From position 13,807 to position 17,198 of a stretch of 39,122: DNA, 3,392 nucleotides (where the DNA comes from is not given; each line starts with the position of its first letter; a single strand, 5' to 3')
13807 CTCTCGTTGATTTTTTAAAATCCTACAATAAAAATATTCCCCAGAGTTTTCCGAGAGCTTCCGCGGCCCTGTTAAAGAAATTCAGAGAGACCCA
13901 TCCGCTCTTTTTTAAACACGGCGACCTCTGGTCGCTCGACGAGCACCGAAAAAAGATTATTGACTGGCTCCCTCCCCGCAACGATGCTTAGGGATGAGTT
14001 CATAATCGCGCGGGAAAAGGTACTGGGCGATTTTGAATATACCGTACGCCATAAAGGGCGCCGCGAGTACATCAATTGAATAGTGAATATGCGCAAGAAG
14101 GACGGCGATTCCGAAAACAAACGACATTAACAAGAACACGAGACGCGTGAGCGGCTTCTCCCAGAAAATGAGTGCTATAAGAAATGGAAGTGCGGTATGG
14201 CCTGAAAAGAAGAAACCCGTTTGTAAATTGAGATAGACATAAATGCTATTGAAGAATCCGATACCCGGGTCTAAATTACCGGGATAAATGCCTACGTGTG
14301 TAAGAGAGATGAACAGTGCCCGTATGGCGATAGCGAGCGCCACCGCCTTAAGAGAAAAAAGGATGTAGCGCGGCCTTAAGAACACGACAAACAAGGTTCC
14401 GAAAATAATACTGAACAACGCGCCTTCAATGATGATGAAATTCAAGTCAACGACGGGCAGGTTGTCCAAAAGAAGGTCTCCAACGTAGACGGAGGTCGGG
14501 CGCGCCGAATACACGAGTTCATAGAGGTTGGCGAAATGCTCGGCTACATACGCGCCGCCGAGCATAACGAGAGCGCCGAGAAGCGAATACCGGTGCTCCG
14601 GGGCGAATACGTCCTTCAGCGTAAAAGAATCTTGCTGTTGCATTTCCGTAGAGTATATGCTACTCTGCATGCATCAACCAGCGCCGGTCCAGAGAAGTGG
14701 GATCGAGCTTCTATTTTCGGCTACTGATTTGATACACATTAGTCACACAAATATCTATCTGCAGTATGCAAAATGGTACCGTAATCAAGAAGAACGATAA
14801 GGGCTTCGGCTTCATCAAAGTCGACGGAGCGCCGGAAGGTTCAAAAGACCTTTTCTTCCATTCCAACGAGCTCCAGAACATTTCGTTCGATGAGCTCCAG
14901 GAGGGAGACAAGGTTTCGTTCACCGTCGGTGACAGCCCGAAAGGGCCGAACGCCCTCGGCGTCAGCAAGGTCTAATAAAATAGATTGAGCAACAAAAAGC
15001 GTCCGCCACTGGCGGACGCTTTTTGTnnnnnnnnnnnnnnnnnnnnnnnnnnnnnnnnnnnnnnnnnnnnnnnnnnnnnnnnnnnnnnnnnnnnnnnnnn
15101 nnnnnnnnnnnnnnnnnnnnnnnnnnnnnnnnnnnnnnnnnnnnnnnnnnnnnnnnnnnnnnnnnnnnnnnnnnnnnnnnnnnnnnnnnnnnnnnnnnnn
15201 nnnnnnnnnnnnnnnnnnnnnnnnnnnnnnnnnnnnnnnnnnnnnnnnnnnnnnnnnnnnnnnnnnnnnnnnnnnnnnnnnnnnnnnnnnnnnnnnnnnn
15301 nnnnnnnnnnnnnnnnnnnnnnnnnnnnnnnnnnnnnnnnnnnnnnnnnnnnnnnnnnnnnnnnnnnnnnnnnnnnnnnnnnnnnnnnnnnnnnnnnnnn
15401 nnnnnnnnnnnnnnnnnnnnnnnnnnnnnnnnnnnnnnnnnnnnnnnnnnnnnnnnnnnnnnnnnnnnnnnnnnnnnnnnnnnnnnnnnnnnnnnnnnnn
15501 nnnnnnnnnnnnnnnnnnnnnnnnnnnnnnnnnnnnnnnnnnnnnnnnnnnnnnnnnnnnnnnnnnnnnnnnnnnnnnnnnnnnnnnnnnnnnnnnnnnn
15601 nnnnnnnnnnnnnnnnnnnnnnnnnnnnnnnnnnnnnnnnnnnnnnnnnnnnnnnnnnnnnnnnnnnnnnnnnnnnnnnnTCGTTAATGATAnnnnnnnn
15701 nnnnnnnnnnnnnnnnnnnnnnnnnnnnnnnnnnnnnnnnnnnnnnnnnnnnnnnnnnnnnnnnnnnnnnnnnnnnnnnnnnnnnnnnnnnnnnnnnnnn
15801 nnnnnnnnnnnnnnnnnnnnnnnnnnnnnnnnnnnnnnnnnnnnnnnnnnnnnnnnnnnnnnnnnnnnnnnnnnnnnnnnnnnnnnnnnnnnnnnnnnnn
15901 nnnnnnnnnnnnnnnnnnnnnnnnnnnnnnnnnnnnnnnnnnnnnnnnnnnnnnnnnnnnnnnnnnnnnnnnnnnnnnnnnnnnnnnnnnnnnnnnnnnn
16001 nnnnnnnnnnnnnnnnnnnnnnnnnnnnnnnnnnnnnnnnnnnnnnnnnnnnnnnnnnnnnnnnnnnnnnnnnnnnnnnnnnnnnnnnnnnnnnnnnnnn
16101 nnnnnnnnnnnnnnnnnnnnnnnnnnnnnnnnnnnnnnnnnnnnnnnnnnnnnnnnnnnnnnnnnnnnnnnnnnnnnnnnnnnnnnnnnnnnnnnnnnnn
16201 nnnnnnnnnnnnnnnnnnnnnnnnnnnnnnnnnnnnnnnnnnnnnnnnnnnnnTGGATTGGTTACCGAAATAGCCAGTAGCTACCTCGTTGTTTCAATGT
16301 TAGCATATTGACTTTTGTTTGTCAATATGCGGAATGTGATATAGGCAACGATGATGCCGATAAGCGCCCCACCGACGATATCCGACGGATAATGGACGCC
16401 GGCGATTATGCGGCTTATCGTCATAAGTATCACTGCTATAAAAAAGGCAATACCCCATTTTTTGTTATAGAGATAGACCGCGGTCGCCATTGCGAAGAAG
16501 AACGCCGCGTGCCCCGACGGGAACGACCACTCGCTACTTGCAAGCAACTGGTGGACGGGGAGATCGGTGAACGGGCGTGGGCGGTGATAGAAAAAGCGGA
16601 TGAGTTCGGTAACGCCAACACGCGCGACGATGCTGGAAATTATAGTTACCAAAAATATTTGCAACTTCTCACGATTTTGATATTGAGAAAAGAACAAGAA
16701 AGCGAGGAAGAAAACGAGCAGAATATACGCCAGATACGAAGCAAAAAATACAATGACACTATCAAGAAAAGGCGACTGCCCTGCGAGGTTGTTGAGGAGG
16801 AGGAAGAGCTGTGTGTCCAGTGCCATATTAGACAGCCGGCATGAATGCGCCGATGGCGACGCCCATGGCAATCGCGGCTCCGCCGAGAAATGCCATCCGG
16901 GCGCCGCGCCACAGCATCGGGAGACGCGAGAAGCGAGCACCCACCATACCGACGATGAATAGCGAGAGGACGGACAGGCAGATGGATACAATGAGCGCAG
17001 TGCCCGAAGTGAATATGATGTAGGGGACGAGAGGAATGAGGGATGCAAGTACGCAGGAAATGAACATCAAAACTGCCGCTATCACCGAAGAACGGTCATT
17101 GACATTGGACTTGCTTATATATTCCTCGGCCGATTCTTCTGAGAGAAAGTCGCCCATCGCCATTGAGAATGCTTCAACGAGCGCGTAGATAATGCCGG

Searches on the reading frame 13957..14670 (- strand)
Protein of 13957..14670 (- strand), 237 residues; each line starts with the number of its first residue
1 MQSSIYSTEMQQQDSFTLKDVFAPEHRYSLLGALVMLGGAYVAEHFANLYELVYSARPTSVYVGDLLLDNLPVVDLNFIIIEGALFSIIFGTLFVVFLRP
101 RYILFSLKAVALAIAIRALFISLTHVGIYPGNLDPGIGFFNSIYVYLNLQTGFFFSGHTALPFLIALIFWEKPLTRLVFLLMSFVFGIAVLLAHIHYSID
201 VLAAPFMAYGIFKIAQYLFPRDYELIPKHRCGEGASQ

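Call 7: search_protein_families(library=pfam, proteins=[window:13957-14670:-], max_evalue=0.01)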
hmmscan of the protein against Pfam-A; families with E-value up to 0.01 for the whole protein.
window:13957-14670:- (237 aa): 3 families
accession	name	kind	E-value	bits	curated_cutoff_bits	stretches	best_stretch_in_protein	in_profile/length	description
PF14360.12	PAP2_C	-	4.2e-07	30.9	27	1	154-213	6-70/74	PAP2 superfamily C-terminal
PF01569.27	PAP2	-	0.00012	22.2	27.2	1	152-220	50-126/130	PAP2 superfamily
PF14378.12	PAP2_3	-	0.0015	18.8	27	1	156-213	129-189/190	PAP2 superfamily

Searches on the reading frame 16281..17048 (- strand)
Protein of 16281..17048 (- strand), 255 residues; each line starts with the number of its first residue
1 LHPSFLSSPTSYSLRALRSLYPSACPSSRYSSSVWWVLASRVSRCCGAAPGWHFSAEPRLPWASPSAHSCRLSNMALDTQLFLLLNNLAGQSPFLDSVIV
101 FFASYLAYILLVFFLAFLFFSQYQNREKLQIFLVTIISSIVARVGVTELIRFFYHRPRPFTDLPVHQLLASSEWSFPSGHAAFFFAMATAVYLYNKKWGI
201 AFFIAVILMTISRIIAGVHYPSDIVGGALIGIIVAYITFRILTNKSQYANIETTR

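Call 8: search_protein_families(library=pfam, proteins=[window:16281-17048:-], max_evalue=0.01)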
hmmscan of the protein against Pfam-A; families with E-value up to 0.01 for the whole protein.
window:16281-17048:- (255 aa): 3 families
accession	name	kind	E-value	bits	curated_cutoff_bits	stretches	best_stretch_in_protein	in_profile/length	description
PF01569.27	PAP2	-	1.3e-23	83.6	27.2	1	133-245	2-128/130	PAP2 superfamily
PF14378.12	PAP2_3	-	6.4e-10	39.6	27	1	77-236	6-189/190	PAP2 superfamily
PF14360.12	PAP2_C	-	0.003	18.5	27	1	178-236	8-70/74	PAP2 superfamily C-terminal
